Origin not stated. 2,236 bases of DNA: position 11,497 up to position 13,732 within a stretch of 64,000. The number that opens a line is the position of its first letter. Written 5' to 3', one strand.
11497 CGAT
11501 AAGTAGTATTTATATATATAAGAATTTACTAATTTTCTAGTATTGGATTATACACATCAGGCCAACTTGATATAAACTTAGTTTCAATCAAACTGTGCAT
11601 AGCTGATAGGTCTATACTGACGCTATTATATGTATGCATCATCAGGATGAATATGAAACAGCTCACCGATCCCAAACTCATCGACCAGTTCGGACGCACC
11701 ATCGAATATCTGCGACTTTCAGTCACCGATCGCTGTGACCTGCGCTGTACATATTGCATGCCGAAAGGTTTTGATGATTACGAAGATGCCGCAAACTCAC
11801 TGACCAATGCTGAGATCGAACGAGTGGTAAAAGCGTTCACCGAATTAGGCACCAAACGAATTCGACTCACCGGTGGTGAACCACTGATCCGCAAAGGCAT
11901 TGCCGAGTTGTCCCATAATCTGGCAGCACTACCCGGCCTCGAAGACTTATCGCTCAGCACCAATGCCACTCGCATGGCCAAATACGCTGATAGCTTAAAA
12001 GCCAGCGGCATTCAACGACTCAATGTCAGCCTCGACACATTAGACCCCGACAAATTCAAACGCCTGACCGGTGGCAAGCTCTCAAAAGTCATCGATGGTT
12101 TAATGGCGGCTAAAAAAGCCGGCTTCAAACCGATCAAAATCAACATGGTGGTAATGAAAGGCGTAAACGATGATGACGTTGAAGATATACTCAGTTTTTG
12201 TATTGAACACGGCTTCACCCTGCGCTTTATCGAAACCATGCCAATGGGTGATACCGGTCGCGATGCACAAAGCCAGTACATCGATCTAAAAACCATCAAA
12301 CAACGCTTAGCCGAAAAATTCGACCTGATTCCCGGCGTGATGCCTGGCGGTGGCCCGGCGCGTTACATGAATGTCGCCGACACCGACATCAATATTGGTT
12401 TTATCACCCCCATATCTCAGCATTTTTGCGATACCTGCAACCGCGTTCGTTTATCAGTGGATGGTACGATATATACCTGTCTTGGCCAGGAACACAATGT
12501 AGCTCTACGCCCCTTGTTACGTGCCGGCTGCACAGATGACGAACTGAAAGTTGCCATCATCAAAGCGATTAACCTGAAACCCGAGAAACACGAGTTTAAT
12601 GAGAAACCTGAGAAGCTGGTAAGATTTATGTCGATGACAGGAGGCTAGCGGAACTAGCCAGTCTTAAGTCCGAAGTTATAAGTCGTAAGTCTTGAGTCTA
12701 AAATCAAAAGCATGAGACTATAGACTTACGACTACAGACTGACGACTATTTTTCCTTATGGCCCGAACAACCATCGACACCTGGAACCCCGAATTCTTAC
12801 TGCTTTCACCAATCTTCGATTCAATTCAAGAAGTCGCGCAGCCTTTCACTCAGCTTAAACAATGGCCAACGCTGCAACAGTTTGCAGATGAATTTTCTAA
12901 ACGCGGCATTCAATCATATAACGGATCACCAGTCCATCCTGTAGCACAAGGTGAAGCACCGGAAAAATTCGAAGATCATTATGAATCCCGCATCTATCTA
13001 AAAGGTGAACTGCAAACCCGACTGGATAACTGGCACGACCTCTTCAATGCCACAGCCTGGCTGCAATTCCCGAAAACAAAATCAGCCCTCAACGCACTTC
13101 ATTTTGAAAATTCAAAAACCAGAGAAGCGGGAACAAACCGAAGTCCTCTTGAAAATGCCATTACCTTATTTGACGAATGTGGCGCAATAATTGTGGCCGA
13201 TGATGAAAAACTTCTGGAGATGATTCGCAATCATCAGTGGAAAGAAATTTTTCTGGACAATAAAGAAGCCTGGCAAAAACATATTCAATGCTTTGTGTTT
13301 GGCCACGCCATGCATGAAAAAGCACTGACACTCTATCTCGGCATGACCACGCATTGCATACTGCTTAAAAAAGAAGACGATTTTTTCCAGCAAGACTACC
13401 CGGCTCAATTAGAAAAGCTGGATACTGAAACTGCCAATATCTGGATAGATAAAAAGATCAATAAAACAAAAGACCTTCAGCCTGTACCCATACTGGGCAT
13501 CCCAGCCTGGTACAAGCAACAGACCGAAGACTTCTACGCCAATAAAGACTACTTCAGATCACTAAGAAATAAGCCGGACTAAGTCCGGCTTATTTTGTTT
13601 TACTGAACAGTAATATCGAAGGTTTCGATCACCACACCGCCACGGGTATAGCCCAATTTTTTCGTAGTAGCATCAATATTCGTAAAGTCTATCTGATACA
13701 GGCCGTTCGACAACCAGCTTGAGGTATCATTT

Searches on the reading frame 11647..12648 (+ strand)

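Call 31: search_protein_families(library=pfam, proteins=[window:11647-12648:+], max_evalue=0.00001)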
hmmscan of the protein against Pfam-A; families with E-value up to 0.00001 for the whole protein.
window:11647-12648:+ (333 aa): 2 families
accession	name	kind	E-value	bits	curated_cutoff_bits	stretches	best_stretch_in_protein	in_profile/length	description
PF06463.18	Mob_synth_C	-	4.4e-37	127.3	37.4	1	191-317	2-128/128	Molybdenum Cofactor Synthesis C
PF04055.27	Radical_SAM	-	5.5e-36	124.7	29.5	1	25-185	2-166/166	Radical SAM superfamily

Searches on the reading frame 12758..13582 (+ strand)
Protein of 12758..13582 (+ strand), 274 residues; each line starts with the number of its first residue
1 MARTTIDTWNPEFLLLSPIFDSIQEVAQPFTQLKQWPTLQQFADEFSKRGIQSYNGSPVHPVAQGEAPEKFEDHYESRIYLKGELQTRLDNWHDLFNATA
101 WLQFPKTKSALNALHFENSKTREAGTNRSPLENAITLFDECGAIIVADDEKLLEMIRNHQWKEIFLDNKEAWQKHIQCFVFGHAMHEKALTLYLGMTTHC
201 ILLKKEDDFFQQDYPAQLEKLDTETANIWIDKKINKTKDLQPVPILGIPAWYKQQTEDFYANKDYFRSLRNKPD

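Call 31: search_protein_families(library=pfam, proteins=[window:12758-13582:+], max_evalue=0.00001)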
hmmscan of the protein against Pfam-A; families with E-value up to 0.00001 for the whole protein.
window:12758-13582:+ (274 aa): 1 family
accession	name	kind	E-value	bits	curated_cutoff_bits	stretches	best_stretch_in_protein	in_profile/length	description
PF11227.13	DUF3025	-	3.2e-66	223.6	25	1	62-270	4-213/213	Protein of unknown function (DUF3025)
